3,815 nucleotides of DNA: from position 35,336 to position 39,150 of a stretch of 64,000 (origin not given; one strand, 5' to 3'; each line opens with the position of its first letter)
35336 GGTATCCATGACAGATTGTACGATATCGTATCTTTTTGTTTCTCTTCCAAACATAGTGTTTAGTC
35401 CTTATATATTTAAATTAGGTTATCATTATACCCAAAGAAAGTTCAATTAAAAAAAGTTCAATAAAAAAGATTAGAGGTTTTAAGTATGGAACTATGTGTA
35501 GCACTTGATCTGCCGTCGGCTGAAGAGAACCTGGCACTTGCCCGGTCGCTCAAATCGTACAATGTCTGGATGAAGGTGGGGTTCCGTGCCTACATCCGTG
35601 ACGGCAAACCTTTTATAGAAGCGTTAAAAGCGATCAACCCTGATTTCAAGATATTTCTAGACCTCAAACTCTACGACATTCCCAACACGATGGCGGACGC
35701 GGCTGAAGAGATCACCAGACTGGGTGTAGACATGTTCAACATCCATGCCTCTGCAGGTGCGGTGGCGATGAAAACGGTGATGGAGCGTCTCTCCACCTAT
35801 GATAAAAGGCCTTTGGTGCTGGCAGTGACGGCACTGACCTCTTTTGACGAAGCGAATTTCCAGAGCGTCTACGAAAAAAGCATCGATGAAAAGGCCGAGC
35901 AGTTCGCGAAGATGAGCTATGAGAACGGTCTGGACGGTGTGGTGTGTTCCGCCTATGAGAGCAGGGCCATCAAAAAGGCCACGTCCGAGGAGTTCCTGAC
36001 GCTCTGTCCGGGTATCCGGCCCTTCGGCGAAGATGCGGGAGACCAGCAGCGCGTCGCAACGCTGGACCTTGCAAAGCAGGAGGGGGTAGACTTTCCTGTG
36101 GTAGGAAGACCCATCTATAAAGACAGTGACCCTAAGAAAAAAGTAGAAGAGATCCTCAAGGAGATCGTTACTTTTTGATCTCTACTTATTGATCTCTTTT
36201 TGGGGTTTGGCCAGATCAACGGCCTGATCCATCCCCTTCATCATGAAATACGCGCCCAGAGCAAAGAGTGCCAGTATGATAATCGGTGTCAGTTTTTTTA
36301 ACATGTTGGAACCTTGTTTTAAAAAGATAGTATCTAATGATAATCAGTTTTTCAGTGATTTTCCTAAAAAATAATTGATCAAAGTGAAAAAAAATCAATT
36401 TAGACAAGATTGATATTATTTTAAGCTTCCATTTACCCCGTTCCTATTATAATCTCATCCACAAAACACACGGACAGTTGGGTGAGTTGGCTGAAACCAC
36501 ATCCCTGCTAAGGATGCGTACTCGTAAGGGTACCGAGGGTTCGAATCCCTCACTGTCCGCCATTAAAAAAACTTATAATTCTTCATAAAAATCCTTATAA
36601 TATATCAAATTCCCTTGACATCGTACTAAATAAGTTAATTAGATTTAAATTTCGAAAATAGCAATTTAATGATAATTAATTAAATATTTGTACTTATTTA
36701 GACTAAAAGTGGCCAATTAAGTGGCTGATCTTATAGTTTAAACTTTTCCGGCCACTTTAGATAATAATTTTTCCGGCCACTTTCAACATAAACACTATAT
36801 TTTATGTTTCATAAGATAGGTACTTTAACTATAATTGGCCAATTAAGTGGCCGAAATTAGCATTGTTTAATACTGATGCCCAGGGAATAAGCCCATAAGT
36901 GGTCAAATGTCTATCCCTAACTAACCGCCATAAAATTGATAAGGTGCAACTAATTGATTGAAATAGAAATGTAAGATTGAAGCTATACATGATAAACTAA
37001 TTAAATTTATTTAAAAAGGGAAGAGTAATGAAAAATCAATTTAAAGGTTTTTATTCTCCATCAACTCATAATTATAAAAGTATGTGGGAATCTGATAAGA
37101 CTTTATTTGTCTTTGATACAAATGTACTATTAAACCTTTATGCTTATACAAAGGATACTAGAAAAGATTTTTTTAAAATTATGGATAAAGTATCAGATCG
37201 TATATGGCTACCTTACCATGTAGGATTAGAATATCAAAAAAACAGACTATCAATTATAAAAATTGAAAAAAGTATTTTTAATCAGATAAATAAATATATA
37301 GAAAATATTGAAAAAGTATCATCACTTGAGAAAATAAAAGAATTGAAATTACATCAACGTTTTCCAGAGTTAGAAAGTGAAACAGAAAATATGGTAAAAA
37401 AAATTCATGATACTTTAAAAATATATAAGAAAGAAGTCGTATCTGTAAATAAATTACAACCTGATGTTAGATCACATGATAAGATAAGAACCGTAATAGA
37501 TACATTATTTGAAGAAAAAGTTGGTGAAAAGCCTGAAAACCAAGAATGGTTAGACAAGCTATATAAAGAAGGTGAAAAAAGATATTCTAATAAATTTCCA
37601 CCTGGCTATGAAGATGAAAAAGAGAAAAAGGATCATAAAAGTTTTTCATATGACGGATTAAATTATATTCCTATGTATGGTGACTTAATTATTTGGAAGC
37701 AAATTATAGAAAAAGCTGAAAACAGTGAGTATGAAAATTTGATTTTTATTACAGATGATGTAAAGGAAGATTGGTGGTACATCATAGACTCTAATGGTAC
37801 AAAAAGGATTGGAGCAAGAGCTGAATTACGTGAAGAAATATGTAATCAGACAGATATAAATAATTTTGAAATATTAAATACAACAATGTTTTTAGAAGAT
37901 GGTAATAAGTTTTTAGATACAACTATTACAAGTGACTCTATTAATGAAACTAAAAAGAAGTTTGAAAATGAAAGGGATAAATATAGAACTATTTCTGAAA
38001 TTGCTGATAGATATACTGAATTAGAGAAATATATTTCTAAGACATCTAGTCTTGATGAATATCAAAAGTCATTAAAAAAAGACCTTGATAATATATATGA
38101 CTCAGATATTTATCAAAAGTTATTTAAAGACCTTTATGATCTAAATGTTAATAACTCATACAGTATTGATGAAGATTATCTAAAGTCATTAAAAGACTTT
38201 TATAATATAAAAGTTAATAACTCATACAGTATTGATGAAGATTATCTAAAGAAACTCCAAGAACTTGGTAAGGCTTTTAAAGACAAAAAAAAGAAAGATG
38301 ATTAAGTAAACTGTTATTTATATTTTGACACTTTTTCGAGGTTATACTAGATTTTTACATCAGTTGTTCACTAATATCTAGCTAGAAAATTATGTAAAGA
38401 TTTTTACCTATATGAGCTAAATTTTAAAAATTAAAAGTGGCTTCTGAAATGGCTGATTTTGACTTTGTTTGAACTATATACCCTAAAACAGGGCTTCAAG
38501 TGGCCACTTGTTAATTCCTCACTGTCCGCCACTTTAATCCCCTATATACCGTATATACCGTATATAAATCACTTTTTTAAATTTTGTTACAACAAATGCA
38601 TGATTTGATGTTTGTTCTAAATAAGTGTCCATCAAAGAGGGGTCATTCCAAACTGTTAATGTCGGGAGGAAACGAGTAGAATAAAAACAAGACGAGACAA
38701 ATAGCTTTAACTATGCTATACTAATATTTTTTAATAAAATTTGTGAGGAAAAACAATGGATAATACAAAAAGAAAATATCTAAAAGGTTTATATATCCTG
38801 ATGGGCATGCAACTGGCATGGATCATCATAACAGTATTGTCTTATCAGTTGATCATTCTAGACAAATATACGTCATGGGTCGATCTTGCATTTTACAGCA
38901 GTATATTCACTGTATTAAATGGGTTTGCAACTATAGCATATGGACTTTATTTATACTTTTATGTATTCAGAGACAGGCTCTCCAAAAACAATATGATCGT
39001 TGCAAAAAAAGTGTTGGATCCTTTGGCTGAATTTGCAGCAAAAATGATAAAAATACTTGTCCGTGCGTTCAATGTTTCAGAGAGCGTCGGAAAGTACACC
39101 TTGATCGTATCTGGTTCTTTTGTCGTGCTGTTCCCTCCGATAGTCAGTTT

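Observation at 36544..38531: Integrase-less 2-kb AT-rich islet at tRNA-Ser(GCU), bounded by a duplicated tRNA 3' end, with one PIN-like nuclease as cargo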

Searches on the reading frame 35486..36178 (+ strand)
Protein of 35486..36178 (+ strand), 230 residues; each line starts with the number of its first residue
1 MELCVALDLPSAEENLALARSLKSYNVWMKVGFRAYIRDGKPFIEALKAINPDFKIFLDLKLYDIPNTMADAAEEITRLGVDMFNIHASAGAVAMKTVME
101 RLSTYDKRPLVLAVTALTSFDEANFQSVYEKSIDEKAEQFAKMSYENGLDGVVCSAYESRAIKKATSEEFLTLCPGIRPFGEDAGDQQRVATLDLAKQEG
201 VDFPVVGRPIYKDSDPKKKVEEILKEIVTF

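Call 10: find_related_loci(query=window:35486-36178:+, collection=genome_contigs, flank=10000)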
Query window:35486-36178:+ (230 aa) in genome_contigs; peptide patterns used: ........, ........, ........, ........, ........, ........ (x = any residue, [..] = any of these).
600 stretches matched a pattern (row limit reached: there are more); 445 encode a relative of the query (tblastn E <= 1e-3); the best 80 are kept; 80 distinct loci.
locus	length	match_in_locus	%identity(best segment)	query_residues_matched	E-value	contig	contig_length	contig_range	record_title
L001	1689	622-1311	90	1-230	5e-153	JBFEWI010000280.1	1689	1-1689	MAG: Sulfurovum sp. isolate Mix_mud08.2021.06.58 k141_972421_length_1689_cov_1.9658, whole genome shotgun sequence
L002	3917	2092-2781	89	1-230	2e-143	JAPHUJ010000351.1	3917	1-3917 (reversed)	MAG: Sulfurovum sp. isolate S2D-Bin_1_1 c_000000058880, whole genome shotgun sequence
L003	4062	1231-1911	90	1-227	8e-143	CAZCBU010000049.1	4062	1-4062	MAG TPA_asm: uncultured Sulfurovum sp. isolate binchicken_co219_389 genome assembly, contig: k141_3100, whole genome sho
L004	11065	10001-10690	89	1-230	3e-139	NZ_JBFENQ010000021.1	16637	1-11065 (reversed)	MAG: Sulfurovum sp. isolate Mix_mud03.2021.01.9 k141_1209310_length_16637_cov_73.0892, whole genome shotgun sequence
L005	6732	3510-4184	90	1-225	4e-139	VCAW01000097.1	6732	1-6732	MAG: Epsilonproteobacteria bacterium isolate symbiont_bin1 luo_tube_314, whole genome shotgun sequence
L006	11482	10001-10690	89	1-230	3e-139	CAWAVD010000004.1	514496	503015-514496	MAG: Sulfurovaceae bacterium isolate MFD03804.bin.3.239 genome assembly, contig: contig_16760, whole genome shotgun sequ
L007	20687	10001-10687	89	1-229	2e-138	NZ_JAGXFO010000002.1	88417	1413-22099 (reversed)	MAG: Sulfurovum sp. isolate LH_M17 k141_87092, whole genome shotgun sequence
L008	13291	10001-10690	87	1-230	1e-138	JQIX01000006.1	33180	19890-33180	MAG: Epsilonproteobacteria bacterium (ex Lamellibrachia satsuma) isolate 1368-E Scaffold284, whole genome shotgun sequen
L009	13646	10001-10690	88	1-230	9e-138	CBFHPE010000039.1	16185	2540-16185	MAG: Sulfurovum sp. isolate Co_bin_127_indper genome assembly, contig: Co_bin_127_indper_c39, whole genome shotgun seque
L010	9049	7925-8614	87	1-230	6e-138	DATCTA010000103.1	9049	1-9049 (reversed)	MAG TPA_asm: Sulfurovum sp. isolate SMAG_U7319 k141_43556, whole genome shotgun sequence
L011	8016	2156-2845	89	1-230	5e-138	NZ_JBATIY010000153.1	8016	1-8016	MAG: Sulfurovum sp. isolate MFD10247_ilm_asm_bin6 k127_58365, whole genome shotgun sequence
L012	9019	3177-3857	89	1-227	5e-138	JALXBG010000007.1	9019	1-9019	MAG: Sulfurovum sp. isolate T2_metabat2_scaf2bin.082 T2_NODE_11098_length_9019_cov_10.313653, whole genome shotgun seque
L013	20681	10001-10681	87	1-227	1e-137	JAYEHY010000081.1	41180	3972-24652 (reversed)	MAG: Campylobacterota bacterium isolate MAG205 MAG205_81, whole genome shotgun sequence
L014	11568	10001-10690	87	1-230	2e-137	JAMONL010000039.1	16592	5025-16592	MAG: Sulfurovum sp. isolate 4281-140_metabat2_scaf2bin.043 4281-140_scaffold_1446_c1, whole genome shotgun sequence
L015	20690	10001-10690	88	1-230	1e-137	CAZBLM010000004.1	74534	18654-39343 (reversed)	MAG TPA_asm: uncultured Sulfurovum sp. isolate SRP200020_co3_354 genome assembly, contig: NODE_416_length_74534_cov_5.79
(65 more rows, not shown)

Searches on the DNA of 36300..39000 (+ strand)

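Call 64: search_rna_families(source=window, start=36300, end=39000, threshold=evalue, max_evalue=1)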
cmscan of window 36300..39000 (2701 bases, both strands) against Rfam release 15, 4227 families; matches with E-value up to 1: 2.
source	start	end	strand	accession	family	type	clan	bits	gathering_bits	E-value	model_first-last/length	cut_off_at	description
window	36472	36559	+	RF00005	tRNA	Gene; tRNA;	CL00001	55.7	29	1.2e-10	1-71/71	no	tRNA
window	36508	36559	-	RF04351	Plastid-psbl-rps4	Cis-reg;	-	39.6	68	3.1e-06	1-53/53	no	Plastid-psbl-rps4 3UTR RNA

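Call 76: search_dna_similar(query=L178:458-1687:+, collection=ecoli_genomes, mode=near, max_rows=25, rows=spread)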
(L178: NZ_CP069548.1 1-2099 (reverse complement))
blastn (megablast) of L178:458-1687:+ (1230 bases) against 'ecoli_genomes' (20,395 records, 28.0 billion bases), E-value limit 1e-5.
Records with a match: 1; places in all: 1; records where one place covers at least 80% of the query: 1.
Genomes with a match: 1 of 5426; with a place that covers at least 80% of the query: 1. Places per genome that has any: lowest 1, median 1, highest 1. On chromosomes: 0 places; on plasmids: 1.
Best place of each record, by identity: >=99% 1.
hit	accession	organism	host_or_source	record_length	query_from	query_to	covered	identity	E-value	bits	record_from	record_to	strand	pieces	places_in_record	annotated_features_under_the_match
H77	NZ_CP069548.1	Escherichia coli strain FDAARGOS_1248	Homo sapiens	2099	1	1230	100%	100.0%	0e+0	2272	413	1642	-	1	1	PIN-like domain-containing protein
